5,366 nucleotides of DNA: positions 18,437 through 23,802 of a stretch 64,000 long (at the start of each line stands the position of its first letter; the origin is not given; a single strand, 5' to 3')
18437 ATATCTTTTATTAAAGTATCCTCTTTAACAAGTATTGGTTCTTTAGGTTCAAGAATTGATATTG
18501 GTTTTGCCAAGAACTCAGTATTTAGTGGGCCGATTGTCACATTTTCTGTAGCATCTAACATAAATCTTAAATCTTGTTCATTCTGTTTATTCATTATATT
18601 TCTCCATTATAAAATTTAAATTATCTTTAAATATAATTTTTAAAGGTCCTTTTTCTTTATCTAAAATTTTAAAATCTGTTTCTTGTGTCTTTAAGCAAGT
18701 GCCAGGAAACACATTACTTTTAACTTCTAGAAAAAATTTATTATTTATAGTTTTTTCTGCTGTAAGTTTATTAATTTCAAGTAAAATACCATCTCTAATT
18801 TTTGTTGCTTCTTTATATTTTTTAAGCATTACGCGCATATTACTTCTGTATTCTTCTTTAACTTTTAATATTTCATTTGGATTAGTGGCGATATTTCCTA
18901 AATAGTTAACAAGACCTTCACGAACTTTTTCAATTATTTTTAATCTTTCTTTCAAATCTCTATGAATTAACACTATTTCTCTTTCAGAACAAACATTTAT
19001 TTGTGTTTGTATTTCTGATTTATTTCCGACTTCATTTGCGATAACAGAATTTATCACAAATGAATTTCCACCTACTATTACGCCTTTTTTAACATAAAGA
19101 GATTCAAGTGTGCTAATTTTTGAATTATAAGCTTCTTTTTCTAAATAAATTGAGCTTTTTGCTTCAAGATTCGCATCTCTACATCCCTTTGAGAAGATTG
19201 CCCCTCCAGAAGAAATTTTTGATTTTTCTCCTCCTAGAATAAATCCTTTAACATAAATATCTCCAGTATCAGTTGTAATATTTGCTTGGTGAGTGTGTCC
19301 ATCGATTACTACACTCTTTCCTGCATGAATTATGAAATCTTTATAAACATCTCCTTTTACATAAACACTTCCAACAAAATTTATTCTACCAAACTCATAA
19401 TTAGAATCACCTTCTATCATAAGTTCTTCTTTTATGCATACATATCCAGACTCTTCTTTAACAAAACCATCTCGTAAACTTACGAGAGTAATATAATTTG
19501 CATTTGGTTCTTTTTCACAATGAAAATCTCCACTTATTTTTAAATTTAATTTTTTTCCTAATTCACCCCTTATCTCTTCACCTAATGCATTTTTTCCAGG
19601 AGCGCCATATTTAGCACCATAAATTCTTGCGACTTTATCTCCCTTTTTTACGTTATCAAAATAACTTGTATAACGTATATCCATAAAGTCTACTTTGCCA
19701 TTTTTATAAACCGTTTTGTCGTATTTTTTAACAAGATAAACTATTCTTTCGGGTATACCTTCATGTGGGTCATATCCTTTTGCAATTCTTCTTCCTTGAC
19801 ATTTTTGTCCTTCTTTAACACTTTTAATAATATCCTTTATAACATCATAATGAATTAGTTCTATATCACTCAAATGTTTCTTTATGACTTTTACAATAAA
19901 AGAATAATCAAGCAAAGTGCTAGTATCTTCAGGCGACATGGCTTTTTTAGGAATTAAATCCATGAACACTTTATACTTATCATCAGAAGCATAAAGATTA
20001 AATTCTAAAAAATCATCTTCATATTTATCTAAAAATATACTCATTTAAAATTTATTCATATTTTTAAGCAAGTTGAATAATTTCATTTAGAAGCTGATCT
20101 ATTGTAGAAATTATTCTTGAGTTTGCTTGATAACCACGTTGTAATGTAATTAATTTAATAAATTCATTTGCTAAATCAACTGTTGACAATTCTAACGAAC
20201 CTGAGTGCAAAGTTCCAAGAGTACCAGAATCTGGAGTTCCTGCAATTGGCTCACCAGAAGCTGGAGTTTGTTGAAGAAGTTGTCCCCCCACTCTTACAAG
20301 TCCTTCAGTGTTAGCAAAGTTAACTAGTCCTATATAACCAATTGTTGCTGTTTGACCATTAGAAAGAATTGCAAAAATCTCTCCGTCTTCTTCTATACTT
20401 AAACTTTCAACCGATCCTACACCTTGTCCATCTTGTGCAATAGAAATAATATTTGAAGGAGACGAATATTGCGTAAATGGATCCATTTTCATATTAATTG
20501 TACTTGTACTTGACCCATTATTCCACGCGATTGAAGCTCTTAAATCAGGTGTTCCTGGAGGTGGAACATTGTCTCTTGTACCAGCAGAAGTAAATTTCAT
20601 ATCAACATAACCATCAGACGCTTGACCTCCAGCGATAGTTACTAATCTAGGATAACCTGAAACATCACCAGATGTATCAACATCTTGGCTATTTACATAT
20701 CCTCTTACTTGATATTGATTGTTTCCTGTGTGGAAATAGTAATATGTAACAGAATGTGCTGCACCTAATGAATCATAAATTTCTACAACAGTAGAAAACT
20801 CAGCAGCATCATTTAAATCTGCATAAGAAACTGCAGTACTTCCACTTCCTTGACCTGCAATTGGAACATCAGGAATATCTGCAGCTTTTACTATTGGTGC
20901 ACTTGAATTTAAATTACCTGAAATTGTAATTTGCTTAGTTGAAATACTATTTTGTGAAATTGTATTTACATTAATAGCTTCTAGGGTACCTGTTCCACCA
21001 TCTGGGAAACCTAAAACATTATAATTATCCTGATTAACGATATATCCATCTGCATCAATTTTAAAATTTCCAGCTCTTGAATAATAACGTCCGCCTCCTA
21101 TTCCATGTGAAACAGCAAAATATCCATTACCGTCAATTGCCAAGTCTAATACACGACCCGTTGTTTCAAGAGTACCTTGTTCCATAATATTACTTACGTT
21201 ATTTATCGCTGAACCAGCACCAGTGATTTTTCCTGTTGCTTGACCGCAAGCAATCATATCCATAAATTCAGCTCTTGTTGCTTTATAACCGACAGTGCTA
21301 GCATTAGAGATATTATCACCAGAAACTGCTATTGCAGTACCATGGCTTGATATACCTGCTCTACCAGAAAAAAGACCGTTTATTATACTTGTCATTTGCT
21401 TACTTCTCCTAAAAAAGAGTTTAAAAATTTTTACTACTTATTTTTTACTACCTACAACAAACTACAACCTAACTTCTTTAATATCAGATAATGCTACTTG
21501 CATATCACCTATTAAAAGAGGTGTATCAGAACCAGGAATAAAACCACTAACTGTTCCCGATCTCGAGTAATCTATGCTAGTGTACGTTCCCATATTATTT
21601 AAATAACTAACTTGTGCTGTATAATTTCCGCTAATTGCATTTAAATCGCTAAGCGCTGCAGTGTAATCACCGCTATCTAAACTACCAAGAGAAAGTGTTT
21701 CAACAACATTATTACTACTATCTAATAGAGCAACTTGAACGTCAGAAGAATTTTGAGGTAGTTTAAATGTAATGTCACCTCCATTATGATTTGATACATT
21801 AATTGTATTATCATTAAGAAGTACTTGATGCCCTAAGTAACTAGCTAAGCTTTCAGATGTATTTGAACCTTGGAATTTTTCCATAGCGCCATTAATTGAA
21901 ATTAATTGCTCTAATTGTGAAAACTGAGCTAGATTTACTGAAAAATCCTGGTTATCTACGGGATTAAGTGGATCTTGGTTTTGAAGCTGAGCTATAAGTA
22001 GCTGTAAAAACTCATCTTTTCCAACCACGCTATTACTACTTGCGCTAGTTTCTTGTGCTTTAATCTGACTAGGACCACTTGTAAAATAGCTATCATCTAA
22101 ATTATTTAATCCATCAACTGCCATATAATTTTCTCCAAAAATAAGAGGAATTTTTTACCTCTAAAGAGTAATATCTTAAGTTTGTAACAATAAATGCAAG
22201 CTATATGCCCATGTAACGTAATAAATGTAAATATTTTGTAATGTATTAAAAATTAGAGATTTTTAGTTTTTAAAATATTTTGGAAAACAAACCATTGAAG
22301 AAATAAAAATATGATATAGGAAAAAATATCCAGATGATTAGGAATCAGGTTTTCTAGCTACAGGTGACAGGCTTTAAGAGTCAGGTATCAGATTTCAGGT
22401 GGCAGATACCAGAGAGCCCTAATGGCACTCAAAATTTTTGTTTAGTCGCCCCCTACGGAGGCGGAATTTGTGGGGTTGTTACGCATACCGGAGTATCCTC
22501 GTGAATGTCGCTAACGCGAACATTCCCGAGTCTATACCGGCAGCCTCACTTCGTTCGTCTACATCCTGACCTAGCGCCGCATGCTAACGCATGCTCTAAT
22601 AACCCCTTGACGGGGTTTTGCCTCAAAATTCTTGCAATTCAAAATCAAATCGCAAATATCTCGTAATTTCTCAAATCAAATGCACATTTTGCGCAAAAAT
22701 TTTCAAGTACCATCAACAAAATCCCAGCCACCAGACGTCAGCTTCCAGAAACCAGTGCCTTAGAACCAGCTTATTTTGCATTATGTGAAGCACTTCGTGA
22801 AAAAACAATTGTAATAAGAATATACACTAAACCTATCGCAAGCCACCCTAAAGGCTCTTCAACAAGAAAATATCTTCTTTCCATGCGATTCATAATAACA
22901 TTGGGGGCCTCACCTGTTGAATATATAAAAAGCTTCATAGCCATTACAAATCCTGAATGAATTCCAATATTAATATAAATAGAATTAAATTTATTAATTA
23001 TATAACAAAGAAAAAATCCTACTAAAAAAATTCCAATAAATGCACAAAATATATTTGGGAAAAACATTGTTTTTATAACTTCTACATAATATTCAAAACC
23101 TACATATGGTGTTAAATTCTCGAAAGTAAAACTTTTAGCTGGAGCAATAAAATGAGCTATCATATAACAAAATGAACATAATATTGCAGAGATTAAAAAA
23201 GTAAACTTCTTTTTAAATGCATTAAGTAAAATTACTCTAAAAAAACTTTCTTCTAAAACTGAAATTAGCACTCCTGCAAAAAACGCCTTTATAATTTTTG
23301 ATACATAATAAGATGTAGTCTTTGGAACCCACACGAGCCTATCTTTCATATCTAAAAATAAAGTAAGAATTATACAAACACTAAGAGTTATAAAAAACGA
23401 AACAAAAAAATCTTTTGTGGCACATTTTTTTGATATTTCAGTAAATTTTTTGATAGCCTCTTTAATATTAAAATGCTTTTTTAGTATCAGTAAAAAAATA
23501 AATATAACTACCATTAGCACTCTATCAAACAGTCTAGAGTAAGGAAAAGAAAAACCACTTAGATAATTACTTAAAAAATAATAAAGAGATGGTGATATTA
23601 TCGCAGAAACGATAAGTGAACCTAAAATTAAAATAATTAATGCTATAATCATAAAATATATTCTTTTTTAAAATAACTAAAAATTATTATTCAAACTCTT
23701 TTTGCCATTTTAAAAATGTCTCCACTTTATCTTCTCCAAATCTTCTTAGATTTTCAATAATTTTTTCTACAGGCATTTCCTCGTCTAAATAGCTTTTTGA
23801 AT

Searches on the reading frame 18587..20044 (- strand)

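Call 39: search_protein_families(library=pfam, max_evalue=0.0001, proteins=[window:18587-20044:-])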
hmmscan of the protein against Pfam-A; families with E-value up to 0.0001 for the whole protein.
window:18587-20044:- (485 aa): 2 families
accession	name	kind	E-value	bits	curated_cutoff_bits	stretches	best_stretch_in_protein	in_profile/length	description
PF03961.19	FapA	-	4.4e-38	131.9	31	1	207-475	2-270/272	Flagellar Assembly Protein A beta solenoid domain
PF20250.3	FapA_N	-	2.8e-18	66.3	27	1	17-197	3-175/178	Flagellar Assembly Protein A N-terminal region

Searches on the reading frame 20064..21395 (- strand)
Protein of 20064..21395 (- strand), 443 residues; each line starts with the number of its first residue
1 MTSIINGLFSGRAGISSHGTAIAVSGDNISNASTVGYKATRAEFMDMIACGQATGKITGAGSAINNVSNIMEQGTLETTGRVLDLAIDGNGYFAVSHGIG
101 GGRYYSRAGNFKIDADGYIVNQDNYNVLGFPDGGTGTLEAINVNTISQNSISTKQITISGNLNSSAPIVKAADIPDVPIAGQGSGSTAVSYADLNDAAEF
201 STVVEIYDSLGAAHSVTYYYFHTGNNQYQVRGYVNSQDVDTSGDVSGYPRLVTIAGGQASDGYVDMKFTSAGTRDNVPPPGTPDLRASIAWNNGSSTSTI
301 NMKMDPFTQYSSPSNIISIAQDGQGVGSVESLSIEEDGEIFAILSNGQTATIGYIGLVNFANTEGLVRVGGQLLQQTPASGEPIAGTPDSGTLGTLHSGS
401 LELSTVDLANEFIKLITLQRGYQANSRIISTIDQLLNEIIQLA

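Call 39: search_protein_families(library=pfam, max_evalue=0.0001, proteins=[window:20064-21395:-])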
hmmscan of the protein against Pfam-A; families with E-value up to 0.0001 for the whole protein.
window:20064-21395:- (443 aa): 3 families
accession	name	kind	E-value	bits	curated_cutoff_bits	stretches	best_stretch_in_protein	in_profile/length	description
PF07559.19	FlgE_D2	-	6.5e-19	69.3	22.7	1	196-323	18-141/142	Flagellar basal body protein FlaE D2 domain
PF06429.18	Flg_bbr_C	-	1.9e-15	56.5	23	1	398-442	2-46/46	Flagellar basal body rod FlgEFG protein C-terminal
PF22692.1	LlgE_F_G_D1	-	1.5e-12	47.9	27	1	86-159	1-57/64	Flagellar hook protein FlgE/F/G D1 domain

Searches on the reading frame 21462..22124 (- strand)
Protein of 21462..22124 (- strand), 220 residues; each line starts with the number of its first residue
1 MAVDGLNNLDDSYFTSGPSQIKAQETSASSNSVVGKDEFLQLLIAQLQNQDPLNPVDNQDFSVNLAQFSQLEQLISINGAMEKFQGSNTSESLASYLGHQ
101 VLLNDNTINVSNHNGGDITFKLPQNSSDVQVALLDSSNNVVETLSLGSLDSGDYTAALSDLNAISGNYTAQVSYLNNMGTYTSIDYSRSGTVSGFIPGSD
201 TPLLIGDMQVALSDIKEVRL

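Call 39: search_protein_families(library=pfam, max_evalue=0.0001, proteins=[window:21462-22124:-])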
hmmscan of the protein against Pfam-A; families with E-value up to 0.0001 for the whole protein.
window:21462-22124:- (220 aa): 2 families
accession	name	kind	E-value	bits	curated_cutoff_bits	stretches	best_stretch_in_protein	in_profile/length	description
PF03963.19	FlgD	-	8.4e-22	77.6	27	1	19-82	11-74/75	Flagellar hook capping protein - N-terminal region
PF13860.13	FlgD_ig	-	1.8e-08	34.7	27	1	114-176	7-77/79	FlgD Ig-like domain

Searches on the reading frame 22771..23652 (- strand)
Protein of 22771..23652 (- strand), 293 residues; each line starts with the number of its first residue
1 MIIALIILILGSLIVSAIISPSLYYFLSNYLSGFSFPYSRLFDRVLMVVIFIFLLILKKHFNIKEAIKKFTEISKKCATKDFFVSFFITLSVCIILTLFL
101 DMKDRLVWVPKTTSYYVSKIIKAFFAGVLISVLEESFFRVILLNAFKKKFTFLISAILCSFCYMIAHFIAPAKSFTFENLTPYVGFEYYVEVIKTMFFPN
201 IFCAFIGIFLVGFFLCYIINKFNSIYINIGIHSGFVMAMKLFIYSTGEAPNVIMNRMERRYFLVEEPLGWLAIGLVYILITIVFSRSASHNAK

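Call 39: search_protein_families(library=pfam, max_evalue=0.0001, proteins=[window:22771-23652:-])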
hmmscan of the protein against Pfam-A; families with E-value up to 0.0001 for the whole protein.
window:22771-23652:- (293 aa): 1 family
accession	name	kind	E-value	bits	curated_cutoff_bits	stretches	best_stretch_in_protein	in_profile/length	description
PF02517.21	Rce1-like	-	7.5e-11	42.6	22.4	1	119-235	4-90/93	Type II CAAX prenyl endopeptidase Rce1-like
